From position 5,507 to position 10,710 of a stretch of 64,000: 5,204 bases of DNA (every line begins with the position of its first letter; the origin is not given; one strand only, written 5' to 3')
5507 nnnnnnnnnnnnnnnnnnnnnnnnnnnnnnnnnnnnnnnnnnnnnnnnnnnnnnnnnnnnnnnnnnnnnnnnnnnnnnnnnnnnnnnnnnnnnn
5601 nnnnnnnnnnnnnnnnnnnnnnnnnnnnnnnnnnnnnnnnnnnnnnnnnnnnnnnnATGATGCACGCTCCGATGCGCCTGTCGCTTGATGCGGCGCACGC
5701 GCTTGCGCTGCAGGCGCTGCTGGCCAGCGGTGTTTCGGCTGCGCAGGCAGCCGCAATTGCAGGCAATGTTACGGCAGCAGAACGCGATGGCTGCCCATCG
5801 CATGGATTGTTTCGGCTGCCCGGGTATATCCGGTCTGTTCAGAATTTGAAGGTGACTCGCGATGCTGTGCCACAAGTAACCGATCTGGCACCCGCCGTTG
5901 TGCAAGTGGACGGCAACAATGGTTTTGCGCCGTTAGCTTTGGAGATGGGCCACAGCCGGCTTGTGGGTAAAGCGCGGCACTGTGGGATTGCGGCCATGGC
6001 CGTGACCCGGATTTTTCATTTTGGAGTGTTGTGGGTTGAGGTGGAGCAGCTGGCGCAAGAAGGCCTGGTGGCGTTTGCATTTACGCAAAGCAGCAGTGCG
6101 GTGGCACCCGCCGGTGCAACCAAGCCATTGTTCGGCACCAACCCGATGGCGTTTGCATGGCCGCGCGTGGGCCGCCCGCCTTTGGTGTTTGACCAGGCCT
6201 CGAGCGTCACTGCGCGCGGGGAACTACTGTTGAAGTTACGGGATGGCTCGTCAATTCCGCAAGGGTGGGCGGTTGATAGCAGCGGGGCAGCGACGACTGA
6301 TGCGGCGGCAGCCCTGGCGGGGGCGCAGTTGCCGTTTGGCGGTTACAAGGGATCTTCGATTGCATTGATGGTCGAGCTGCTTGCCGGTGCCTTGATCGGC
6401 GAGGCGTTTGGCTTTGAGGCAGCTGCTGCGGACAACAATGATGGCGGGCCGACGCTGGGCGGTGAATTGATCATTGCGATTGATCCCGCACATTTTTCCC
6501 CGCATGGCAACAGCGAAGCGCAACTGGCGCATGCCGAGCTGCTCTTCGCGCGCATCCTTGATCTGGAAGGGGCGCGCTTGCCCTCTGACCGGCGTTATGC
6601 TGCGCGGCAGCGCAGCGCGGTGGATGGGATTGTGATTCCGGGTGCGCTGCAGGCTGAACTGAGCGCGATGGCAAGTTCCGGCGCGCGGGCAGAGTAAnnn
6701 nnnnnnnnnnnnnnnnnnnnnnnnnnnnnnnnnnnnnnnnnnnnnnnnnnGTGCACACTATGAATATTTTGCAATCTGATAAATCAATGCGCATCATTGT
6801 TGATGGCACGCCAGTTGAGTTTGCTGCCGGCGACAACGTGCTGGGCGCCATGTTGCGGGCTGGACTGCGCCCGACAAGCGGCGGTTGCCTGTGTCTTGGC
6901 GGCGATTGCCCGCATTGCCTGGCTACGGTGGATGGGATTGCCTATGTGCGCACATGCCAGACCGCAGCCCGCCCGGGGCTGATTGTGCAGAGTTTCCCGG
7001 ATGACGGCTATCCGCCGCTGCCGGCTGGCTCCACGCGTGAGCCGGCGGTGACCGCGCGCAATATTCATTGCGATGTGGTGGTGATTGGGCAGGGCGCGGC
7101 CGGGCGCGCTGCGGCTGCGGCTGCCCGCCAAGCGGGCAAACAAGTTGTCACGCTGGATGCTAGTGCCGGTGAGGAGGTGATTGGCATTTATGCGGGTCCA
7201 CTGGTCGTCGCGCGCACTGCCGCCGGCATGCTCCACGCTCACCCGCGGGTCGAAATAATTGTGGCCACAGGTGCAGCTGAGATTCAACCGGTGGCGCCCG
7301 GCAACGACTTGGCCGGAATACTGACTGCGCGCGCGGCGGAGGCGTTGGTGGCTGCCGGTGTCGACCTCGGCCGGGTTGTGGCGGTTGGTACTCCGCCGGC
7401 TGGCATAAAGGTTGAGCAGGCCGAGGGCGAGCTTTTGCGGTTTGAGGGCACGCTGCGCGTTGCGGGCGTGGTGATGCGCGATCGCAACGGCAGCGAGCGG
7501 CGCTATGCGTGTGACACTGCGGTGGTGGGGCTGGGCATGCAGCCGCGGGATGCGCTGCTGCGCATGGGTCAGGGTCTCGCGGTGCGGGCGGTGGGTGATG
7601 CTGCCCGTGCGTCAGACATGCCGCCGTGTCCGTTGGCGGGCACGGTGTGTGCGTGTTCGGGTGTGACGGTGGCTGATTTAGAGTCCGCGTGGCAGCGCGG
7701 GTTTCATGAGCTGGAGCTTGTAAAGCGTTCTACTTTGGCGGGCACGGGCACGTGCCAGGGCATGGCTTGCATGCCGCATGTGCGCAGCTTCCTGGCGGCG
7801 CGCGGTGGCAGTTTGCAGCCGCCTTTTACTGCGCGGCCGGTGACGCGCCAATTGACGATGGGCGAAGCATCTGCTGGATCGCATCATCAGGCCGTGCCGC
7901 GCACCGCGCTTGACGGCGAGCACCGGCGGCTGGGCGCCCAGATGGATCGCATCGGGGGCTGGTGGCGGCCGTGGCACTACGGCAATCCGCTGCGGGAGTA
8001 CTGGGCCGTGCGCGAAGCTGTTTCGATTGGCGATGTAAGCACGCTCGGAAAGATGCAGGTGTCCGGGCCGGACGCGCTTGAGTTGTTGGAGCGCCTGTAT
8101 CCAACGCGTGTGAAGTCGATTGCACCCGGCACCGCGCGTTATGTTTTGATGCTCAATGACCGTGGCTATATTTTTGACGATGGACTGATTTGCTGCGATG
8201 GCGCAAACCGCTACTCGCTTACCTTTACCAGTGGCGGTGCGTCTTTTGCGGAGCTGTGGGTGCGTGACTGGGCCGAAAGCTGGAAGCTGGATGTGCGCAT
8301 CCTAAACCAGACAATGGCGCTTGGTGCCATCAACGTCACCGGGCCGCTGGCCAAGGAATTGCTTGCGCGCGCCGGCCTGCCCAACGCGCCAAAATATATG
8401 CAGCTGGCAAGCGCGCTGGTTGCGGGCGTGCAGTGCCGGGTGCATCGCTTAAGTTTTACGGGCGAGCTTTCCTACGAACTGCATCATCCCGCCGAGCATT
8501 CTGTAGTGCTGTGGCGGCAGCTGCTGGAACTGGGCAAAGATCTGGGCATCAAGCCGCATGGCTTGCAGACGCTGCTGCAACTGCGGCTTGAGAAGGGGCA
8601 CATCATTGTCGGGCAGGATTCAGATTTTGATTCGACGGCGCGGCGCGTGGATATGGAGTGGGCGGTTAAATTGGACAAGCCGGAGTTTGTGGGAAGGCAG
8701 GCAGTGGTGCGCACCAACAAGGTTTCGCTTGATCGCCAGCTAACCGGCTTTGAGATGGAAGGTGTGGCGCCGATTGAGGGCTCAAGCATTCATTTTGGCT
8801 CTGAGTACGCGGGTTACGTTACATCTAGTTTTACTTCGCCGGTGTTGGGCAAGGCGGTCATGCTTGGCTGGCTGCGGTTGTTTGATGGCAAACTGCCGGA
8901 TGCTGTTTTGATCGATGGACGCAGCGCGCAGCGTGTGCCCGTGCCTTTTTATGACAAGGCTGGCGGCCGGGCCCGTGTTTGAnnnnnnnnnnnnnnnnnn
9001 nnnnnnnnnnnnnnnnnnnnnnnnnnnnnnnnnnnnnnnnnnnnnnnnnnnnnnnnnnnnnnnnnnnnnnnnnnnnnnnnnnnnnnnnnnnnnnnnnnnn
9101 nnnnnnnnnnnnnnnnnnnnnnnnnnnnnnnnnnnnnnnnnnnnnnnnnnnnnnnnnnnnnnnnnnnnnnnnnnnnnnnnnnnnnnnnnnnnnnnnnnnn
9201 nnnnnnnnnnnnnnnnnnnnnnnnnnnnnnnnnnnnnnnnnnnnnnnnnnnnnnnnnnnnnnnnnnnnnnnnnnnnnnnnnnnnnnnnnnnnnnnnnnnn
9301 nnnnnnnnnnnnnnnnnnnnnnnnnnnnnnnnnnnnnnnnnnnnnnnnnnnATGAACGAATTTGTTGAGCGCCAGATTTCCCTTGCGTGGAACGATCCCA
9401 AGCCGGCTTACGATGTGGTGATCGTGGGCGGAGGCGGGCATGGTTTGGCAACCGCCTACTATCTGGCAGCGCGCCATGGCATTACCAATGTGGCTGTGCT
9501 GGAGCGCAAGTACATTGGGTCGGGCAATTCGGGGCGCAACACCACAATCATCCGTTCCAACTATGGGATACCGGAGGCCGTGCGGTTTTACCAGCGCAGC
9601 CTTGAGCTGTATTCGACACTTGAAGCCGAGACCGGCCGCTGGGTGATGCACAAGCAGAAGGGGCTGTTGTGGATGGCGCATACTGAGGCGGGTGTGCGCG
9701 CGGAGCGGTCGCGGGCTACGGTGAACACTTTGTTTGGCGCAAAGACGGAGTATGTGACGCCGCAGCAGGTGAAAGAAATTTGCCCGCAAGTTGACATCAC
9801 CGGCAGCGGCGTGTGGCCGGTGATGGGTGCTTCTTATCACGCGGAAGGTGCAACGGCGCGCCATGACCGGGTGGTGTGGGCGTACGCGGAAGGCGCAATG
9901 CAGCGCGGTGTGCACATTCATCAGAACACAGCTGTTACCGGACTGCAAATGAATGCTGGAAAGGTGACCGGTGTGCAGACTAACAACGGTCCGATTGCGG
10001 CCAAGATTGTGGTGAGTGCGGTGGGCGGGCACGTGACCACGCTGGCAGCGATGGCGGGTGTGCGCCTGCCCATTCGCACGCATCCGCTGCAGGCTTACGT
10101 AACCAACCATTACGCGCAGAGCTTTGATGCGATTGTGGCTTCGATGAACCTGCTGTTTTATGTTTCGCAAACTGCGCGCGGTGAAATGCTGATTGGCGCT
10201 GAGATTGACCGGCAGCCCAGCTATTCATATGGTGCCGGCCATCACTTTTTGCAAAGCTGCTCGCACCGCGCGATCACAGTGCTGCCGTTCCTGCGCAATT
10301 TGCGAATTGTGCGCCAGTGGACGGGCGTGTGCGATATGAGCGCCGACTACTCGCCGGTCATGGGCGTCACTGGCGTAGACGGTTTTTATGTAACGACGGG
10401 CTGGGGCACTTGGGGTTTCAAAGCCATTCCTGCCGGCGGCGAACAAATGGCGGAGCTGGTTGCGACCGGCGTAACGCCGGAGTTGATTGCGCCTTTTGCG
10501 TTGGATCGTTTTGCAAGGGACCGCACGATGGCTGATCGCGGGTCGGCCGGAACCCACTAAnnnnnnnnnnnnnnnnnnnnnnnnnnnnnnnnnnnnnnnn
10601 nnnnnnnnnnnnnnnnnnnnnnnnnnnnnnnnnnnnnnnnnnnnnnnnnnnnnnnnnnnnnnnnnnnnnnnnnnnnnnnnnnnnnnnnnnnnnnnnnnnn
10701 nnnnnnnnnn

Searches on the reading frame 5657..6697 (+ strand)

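Call 34: search_protein_families(library=pfam, proteins=[window:5657-6697:+], max_evalue=0.00001)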
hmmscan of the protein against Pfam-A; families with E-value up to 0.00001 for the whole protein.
window:5657-6697:+ (346 aa): 1 family
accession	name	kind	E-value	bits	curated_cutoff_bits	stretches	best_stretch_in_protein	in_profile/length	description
PF02615.19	Ldh_2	-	3.5e-92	309.5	38.8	1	9-335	2-332/333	Malate/L-lactate dehydrogenase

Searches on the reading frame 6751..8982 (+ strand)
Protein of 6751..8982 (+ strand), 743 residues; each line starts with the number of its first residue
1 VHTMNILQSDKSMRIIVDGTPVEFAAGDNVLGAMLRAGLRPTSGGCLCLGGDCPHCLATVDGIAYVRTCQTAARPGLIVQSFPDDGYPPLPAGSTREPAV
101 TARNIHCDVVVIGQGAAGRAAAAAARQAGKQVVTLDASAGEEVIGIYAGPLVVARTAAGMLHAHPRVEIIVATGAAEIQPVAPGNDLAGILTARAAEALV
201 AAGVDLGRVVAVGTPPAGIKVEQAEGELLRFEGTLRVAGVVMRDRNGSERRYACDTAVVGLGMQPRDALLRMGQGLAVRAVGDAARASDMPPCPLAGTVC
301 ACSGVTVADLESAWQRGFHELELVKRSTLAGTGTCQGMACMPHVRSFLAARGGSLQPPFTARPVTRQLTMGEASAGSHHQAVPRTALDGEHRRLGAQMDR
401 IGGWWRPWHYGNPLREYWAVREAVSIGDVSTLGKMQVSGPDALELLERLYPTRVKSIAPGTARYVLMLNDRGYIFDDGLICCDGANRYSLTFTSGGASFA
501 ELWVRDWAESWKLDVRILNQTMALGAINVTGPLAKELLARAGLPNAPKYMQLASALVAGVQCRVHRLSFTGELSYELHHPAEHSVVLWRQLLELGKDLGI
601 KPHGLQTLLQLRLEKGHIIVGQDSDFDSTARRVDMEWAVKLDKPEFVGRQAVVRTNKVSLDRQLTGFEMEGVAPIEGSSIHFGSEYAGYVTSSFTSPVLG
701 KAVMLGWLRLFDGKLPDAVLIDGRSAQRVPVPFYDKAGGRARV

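Call 34: search_protein_families(library=pfam, proteins=[window:6751-8982:+], max_evalue=0.00001)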
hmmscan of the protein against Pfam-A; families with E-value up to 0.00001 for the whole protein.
window:6751-8982:+ (743 aa): 5 families
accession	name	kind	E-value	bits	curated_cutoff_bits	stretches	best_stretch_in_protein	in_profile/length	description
PF01571.26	GCV_T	-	4.1e-64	216.7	25.6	1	388-638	2-255/255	Aminomethyltransferase folate-binding domain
PF13510.11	Fer2_4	-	1.2e-10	41.7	22.8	1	12-81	3-79/82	2Fe-2S iron-sulfur cluster binding domain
PF04324.20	Fer2_BFD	-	3.7e-09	37.2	26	1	298-349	1-49/50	BFD-like [2Fe-2S] binding domain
PF08669.17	GCV_T_C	-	2.9e-06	27.5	25.9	0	662-735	1-80/80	Glycine cleavage T-protein C-terminal barrel domain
PF17806.6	SO_alpha_A3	-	6.5e-06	26.8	23.1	0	303-339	10-46/87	Sarcosine oxidase A3 domain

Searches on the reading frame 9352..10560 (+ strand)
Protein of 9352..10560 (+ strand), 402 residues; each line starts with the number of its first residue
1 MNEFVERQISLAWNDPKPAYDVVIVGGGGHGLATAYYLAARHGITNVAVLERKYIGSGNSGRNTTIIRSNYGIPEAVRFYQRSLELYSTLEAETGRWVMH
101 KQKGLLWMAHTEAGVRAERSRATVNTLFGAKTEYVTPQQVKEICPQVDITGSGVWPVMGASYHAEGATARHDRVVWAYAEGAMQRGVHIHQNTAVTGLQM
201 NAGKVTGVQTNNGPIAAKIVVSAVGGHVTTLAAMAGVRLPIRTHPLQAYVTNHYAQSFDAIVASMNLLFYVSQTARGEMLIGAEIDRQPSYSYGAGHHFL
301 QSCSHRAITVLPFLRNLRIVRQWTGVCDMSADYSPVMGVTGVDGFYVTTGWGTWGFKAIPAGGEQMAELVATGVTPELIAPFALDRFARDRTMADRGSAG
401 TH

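Call 34: search_protein_families(library=pfam, proteins=[window:9352-10560:+], max_evalue=0.00001)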
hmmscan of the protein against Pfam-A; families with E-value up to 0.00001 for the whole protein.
window:9352-10560:+ (402 aa): 4 families
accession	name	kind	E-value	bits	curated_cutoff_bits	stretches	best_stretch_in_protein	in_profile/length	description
PF01266.30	DAO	-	3.3e-65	221.3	27.9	1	21-369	1-353/353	FAD dependent oxidoreductase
PF07992.20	Pyr_redox_2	-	2.3e-06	27.7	26.1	0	179-254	190-262/291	Pyridine nucleotide-disulphide oxidoreductase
PF00890.30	FAD_binding_2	-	4.6e-06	26.5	20.4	0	21-55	1-33/414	FAD binding domain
PF01946.23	Thi4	-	6.7e-06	25.9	26.2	0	20-56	18-54/235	Thi4 family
